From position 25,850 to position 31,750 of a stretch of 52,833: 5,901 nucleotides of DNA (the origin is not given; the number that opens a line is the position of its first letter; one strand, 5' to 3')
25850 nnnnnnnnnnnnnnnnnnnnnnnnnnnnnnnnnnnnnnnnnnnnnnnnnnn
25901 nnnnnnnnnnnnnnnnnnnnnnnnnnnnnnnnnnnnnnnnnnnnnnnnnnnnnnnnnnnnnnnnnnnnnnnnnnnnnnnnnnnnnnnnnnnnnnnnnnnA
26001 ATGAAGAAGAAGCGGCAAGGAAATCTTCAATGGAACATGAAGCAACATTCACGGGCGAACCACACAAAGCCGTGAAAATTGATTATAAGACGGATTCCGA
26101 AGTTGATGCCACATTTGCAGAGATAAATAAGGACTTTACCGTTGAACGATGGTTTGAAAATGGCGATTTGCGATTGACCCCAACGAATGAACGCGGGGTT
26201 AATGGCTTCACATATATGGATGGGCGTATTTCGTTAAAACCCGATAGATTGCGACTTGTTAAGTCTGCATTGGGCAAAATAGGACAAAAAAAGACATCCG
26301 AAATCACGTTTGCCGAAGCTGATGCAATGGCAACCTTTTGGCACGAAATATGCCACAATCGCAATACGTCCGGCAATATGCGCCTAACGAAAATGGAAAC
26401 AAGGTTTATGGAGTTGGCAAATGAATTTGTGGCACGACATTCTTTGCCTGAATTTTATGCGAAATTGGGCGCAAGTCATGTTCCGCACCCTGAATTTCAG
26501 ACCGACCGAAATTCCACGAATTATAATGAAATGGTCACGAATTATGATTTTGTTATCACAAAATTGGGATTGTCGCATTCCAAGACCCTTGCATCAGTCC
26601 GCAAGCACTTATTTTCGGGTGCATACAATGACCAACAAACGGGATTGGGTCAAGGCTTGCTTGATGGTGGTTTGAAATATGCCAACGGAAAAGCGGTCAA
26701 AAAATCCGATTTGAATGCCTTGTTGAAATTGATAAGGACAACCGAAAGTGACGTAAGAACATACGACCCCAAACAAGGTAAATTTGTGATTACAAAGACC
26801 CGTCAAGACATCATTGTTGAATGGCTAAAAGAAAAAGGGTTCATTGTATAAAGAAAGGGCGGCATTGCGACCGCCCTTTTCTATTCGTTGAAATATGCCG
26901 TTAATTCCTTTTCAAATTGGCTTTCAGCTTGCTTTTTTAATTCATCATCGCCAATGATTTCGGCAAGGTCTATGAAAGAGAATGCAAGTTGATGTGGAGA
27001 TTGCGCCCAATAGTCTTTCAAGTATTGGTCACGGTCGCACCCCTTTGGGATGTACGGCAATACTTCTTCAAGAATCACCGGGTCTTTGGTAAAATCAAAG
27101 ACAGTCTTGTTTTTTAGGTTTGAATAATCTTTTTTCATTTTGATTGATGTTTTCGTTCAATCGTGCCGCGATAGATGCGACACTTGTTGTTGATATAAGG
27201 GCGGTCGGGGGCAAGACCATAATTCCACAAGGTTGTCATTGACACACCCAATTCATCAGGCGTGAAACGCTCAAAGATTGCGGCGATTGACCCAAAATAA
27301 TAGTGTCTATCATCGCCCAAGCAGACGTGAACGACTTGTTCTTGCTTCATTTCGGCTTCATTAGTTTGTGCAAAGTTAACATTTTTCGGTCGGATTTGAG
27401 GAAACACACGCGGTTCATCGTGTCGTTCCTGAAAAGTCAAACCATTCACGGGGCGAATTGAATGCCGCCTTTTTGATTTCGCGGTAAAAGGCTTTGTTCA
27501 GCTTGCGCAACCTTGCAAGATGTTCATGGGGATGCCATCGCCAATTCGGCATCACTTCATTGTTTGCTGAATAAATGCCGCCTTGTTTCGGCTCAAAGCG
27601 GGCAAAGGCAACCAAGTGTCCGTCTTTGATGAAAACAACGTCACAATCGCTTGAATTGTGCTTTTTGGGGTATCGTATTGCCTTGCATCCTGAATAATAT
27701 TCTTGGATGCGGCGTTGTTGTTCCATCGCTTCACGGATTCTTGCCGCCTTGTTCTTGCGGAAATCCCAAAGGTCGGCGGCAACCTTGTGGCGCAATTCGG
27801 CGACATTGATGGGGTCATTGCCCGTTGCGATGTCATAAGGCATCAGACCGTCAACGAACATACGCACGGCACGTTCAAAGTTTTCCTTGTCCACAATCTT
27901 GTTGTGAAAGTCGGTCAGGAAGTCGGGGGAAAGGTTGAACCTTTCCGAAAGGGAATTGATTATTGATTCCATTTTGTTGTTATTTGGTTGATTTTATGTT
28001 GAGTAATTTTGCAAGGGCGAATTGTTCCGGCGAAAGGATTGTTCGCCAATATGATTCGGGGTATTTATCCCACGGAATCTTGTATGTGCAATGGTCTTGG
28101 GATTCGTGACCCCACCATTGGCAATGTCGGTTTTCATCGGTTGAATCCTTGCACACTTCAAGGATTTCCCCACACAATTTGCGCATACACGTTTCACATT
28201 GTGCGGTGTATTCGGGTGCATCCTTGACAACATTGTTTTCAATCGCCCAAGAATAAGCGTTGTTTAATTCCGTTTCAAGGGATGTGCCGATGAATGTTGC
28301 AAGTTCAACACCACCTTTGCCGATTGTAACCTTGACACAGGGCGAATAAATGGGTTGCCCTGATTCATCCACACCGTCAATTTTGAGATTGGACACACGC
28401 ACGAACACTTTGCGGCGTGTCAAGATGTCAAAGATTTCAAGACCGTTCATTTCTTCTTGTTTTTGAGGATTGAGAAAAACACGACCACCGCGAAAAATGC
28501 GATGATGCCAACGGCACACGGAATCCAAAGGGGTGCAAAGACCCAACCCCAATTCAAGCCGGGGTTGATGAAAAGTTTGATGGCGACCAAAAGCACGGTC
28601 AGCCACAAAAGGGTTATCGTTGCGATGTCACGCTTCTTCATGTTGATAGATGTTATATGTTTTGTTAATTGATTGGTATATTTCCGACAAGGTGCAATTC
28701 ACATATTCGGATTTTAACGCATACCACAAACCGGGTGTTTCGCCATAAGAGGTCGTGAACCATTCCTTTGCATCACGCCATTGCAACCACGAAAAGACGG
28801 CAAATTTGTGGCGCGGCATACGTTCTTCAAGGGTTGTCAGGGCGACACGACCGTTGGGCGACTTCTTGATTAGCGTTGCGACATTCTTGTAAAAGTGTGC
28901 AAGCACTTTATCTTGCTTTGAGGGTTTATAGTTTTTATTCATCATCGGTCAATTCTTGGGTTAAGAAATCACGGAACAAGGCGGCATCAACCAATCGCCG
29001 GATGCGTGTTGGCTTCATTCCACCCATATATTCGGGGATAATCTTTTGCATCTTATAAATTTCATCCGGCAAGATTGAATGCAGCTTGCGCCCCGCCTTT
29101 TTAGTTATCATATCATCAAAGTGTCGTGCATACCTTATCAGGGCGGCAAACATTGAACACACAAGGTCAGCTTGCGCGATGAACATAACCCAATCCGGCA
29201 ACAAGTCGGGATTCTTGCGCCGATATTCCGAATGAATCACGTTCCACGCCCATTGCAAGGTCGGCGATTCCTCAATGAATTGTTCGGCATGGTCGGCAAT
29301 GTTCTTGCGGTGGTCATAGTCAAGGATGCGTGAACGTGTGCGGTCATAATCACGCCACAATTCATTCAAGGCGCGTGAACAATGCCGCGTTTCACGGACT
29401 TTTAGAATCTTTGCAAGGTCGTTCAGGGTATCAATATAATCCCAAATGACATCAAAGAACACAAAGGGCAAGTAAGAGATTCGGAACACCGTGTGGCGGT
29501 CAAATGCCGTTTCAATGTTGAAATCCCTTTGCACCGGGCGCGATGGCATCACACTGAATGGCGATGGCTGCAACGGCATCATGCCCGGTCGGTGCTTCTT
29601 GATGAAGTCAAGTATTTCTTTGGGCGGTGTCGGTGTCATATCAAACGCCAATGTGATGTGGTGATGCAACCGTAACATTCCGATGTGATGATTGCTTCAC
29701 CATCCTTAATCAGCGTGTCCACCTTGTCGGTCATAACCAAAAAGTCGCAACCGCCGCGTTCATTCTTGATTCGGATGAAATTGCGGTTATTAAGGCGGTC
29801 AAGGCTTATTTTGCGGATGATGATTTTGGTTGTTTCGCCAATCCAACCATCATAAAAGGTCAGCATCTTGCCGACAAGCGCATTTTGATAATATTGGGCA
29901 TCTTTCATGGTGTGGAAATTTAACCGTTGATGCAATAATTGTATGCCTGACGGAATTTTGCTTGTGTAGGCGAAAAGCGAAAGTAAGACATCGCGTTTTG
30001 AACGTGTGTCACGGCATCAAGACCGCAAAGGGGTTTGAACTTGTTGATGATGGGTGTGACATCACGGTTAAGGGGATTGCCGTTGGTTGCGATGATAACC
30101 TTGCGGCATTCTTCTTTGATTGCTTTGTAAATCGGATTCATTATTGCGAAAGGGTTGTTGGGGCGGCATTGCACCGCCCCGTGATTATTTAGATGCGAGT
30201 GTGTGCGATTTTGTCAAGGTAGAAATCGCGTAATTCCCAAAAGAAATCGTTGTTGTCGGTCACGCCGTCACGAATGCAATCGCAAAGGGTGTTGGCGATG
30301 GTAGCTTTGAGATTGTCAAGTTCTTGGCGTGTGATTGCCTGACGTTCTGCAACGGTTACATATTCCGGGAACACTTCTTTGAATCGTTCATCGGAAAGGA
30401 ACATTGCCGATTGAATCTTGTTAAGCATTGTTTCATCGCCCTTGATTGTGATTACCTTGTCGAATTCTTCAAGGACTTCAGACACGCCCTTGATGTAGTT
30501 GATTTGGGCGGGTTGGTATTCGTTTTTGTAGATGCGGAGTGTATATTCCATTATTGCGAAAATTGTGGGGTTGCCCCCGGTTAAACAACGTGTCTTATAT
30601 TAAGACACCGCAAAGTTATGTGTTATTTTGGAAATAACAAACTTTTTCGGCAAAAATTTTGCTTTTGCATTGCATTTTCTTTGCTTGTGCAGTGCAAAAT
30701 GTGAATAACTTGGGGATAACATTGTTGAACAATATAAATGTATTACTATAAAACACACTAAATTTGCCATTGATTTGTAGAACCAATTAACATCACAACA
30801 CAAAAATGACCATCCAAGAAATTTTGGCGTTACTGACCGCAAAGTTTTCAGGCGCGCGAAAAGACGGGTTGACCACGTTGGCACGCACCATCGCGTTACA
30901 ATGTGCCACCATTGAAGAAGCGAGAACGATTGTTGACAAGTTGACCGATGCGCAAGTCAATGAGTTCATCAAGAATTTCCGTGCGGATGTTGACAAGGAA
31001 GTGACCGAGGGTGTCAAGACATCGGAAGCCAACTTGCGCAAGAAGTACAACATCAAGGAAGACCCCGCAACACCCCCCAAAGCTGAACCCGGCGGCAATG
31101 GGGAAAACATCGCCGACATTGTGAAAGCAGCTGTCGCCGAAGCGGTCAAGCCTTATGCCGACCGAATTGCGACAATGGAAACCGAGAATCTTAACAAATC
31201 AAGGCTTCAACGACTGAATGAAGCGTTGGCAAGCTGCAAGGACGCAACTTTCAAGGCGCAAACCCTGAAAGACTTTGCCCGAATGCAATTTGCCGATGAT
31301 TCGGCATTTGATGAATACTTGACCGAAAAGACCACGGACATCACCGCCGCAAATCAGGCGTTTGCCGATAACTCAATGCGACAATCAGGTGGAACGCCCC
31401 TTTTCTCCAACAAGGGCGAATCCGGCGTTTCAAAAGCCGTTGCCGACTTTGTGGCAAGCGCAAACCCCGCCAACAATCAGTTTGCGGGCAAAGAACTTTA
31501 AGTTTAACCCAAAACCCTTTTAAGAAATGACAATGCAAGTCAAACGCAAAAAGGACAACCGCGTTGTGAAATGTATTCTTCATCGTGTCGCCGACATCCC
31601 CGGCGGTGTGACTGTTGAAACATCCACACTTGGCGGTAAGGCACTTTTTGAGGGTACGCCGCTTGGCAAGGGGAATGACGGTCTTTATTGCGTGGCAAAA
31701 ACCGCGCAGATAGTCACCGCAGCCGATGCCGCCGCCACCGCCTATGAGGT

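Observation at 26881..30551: Ten-gene opposite-strand island of unknown function inserted in the middle of the head module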

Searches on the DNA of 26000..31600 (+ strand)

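Call 6: search_dna_similar(query=window:26000-31600:+, collection=phages, mode=distant, max_rows=25)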
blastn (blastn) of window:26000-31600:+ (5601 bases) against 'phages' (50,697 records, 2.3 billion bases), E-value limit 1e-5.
Records with a match: 2; places in all: 2; records where one place covers at least 80% of the query: 0.
Best place of each record, by identity: 60-80% 2.
By first word of the organism name: Porphyromonas 2.
By host as written in the record: Porphyromonas gingivalis ATCC 49417 2.
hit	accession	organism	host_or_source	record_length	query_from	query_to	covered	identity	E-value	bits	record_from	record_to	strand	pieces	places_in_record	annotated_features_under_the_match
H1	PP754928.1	Porphyromonas phage phage005b_ATCC49417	Porphyromonas gingivalis ATCC 49417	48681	4828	5358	9%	66.1%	6e-25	124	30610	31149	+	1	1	hypothetical protein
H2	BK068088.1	Porphyromonas phage phage005a_ATCC49417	Porphyromonas gingivalis ATCC 49417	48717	4828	5358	9%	66.1%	6e-25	124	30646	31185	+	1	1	hypothetical protein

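Call 8: get_annotated_region(hit=H1, flank=9000)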
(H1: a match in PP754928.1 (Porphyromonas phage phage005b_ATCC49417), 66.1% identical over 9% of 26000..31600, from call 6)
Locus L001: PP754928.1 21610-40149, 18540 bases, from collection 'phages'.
description: Porphyromonas phage phage005b_ATCC49417, complete genome.
organism: Porphyromonas phage phage005b_ATCC49417 (NCBI taxid 3144280)
taxonomy: Viruses
host: Porphyromonas gingivalis ATCC 49417; source: human; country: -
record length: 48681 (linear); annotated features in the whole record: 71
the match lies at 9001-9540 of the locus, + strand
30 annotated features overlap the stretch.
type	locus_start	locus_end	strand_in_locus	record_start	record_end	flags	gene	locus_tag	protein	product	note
CDS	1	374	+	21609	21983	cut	-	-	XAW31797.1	hypothetical protein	-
CDS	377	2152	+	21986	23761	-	-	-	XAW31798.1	minor capsid protein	-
CDS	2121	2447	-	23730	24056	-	-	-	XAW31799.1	hypothetical protein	-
CDS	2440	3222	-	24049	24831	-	-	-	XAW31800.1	ADP-ribosylglycohydrolase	-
CDS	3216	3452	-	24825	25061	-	-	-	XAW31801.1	transcriptional regulator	-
CDS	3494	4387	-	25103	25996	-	-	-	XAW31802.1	integrase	-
CDS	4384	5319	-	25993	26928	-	-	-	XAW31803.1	hypothetical protein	-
CDS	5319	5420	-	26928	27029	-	-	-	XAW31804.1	hypothetical protein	-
CDS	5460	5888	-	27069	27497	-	-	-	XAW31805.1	hypothetical protein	-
CDS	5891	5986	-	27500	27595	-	-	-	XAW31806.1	hypothetical protein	-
CDS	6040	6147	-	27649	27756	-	-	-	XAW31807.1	hypothetical protein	-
CDS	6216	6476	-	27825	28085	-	-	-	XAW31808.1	hypothetical protein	-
CDS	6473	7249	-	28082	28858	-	-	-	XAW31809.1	anti-repressor protein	-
CDS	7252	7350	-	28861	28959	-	-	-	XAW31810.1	hypothetical protein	-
CDS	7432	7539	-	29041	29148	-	-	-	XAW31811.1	hypothetical protein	-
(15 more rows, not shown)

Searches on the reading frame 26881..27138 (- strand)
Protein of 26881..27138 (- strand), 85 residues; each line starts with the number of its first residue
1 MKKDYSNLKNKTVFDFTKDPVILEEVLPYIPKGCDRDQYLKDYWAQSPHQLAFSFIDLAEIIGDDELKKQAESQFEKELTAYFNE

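Call 3: search_protein_families(library=pfam, max_evalue=0.1, proteins=[window:26881-27138:-])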
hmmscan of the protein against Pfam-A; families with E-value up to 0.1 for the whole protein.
window:26881-27138:- (85 aa): 1 family
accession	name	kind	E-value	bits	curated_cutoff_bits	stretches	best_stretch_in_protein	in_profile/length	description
PF18511.6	F-box_5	-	0.088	12.8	25.5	0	21-37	7-23/42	F-box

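Call 4: search_protein_families(library=phrogs, max_evalue=0.1, proteins=[window:26881-27138:-])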
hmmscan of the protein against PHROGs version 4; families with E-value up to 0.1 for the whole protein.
window:26881-27138:- (85 aa): 0 families

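Call 10: search_protein_families(library=padloc, max_evalue=0.1, proteins=[window:26881-27138:-])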
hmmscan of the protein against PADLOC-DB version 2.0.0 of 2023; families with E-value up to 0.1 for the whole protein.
window:26881-27138:- (85 aa): 0 families

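Call 11: search_protein_families(library=ncbifam, max_evalue=0.1, proteins=[window:26881-27138:-])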
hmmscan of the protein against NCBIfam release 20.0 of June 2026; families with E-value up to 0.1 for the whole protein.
window:26881-27138:- (85 aa): 0 families
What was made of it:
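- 26881..27138 (-): i01, 85 aa, acidic. It is the last gene of the operon and belongs to a variable 'terminal small gene' family. No domain found (calls 3, 4, 10, 11).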

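Call 97: list_cluster_members(proteins=[window:26881-27138:-, window:27135-27350:-, window:27415-27972:-, window:27980-28450:-, window:28447-28641:-, window:28628-28945:-, window:28935-29639:-, window:29636-29908:-, window:29920-30141:-, window:30189-30551:-])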
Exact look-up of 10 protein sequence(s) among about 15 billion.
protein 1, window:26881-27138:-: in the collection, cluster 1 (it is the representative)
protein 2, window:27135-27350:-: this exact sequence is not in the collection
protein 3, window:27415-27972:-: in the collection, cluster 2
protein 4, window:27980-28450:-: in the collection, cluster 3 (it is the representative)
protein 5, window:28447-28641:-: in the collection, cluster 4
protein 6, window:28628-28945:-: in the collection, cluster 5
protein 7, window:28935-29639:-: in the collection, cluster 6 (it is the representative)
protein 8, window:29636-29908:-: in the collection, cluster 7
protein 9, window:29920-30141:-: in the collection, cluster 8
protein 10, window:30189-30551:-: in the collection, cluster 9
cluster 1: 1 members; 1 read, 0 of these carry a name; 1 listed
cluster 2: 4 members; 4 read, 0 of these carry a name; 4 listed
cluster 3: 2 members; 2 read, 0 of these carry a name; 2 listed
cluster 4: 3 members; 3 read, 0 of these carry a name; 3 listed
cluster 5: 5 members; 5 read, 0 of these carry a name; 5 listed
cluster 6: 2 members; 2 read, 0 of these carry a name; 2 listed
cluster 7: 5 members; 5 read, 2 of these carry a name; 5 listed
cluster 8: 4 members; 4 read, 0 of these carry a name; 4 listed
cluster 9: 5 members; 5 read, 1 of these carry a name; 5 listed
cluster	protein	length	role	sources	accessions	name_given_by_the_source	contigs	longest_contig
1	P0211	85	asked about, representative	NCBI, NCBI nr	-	-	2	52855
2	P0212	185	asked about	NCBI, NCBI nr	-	-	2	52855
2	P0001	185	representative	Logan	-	-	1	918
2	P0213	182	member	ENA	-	-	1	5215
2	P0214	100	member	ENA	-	-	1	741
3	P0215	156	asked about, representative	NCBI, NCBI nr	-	-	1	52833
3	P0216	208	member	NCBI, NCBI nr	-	-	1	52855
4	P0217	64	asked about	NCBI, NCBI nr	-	-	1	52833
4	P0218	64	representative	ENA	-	-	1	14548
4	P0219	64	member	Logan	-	-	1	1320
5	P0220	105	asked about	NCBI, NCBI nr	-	-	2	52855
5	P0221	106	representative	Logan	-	-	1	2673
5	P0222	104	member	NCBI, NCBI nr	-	-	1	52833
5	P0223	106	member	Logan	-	-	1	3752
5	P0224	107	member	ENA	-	-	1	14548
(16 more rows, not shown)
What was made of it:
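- Checked: Nine of the ten are independently called genes in public collections (call 97).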

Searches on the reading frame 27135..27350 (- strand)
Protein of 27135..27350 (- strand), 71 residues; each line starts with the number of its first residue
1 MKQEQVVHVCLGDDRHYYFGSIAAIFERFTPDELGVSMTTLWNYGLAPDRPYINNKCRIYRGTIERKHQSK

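Call 42: search_solved_structures(query=A4, max_evalue=10, show_alignments=3)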
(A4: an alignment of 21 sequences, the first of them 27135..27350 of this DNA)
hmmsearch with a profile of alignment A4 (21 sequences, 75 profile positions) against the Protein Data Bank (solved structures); distinct sequences matched with E-value up to 10: 0.
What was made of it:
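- On Excisionase / HTH_17-type winged-helix DNA binder (my own initial guess for i02): The PDB profile search found nothing at E <= 10 (call 42).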

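Call 43: search_protein_families(library=pfam, alignment_id=A4, max_evalue=1)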
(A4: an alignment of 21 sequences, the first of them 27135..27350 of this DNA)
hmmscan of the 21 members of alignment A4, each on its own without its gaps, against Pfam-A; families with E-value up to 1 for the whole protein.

A. member 1, window:27135-27350:- (71 aa): 0 families

B. families by the number of members that match (of 21 scanned): 0 families
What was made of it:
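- On Excisionase / HTH_17-type winged-helix DNA binder (my own initial guess for i02): Pfam found nothing for 21 family members at E <= 1 (call 43).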

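Call 67: find_homologous_proteins(query=window:27135-27350:-, max_evalue=0.001)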
Query window:27135-27350:- (71 aa): 11 proteins with E <= 0.001 among 11 candidates.
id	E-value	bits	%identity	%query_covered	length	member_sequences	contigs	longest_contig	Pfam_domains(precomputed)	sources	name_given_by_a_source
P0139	3.9e-37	143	87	99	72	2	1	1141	-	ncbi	-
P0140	4.5e-37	143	86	100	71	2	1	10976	-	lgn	-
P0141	6.9e-35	136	84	99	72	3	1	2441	-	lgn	-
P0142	3.1e-34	134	83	97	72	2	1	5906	-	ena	-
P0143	5.6e-34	133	82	100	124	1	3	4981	-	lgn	-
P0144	8.5e-34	132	81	97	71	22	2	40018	-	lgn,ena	-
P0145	2.4e-33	131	80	100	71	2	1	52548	-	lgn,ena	-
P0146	1.5e-31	125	76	100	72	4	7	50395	-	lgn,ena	-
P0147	3.2e-26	108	73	94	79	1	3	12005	-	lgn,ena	-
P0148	2.8e-25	105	88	73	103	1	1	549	-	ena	-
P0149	2.3e-20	90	59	93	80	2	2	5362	-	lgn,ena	-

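Call 76: predict_structure(alignment_id=A6)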
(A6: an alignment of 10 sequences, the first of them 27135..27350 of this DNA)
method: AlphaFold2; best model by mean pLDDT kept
length: 71 residues; sequences in the alignment: 10
mean_pLDDT: 83.7   pTM: 0.65
mean pLDDT of the five models: 83.7, 83.6, 81.9, 46.7, 42.4
residues with pLDDT >= 90: 35; 70-90: 26; 50-70: 7; < 50: 3
segments of 3 or more residues with pLDDT < 50: 69-71
pLDDT, mean of each block of 10 residues (from residue 1): 79 86 91 92 86 91 65 42
secondary structure, 60 per line:
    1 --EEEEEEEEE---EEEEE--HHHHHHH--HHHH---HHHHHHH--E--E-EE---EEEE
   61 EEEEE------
elements in order: E3-11 E15-19 H22-28 H31-34 H38-44 E57-65
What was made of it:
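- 27135..27350 (-): i02, 71 aa, a small soft-core protein of unknown function (K+R 10, D+E 8); matches phrog_10608. AF2 model pLDDT 84 (call 76).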

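Call 78: fold_search(model_id=the predicted structure, library=pdb)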
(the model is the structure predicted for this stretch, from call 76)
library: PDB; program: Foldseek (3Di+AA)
matches with E <= 10: 43; with E <= 0.001: 0
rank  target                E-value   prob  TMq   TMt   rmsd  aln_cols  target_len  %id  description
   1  3wdh                  2.5e+00  0.06  0.20  0.03  11.0        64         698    6  Crystal structure of Pullulanase from Anoxybacillus sp. LM18-11 (released 2014-06-18)
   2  2dk6_MODEL_1_A        2.7e+00  0.09  0.36  0.28   5.9        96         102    7  Solution structure of WWE domain in poly (ADP-ribose) polymerase family, member 11 (PARP 11) (released 2007-04-24)
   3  3s6k                  3.4e+00  0.04  0.18  0.05   6.5        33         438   15  Crystal structure of xcNAGS (released 2012-04-18)
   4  1u3e_M                3.9e+00  0.28  0.50  0.24   3.6        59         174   12  DNA binding and cleavage by the HNH homing endonuclease I-HmuI (released 2004-08-31)
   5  4zr7_B                3.9e+00  0.04  0.28  0.19  11.1        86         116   10  The structure of a domain of a functionally unknown protein from Bacillus subtilis subsp. subtilis str. 168 (released 2015-05-27)
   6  4zr7_D                3.9e+00  0.03  0.25  0.17  11.7        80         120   11  The structure of a domain of a functionally unknown protein from Bacillus subtilis subsp. subtilis str. 168 (released 2015-05-27)
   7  9kja                  4.1e+00  0.18  0.50  0.51   4.8        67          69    9  Anti-CRISPR protein AcrVA3 (released 2025-11-12)
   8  8ryf_B                5.0e+00  0.03  0.21  0.08  11.4        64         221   12  AzeJ in complex with MTA and AZE from Pseudomonas aeruginosa (P4(2)22) (released 2025-01-01)
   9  5kzf_I                5.0e+00  0.03  0.22  0.04  15.8        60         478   10  Crystal structure of near full-length hexameric Mycobacterium tuberculosis proteasomal ATPase Mpa in apo form (released 2017-05-17)
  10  8rye_B                5.3e+00  0.02  0.21  0.07  12.3        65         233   14  AzeJ in complex with MTA and AZE from Pseudomonas aeruginosa (P2(1)2(1)2) (released 2025-01-01)
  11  4kl5_A                5.3e+00  0.02  0.23  0.14   9.5        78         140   19  Crystal structure of NpuDnaE intein (released 2013-09-04)
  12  8fjf                  5.6e+00  0.08  0.32  0.20   4.0        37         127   22  The three-repeat design H10 (released 2023-09-27)
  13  9gp4                  5.6e+00  0.04  0.30  0.21   7.8        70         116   10  Jumonji domain-containing protein 2A with crystallization epitope mutations Q953E:A958D (released 2024-10-16)
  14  1ywl_MODEL_1_A        6.0e+00  0.05  0.32  0.26   9.5        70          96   13  Solution NMR structure of the protein EF2693 from E. faecalis: Northeast Structural Genomics Consortium target (released 2005-03-29)
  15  8yjb_D                6.0e+00  0.05  0.22  0.02  10.3        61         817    6  Cryo-EM structure of the human DSS1-INTAC complex (released 2025-03-05)
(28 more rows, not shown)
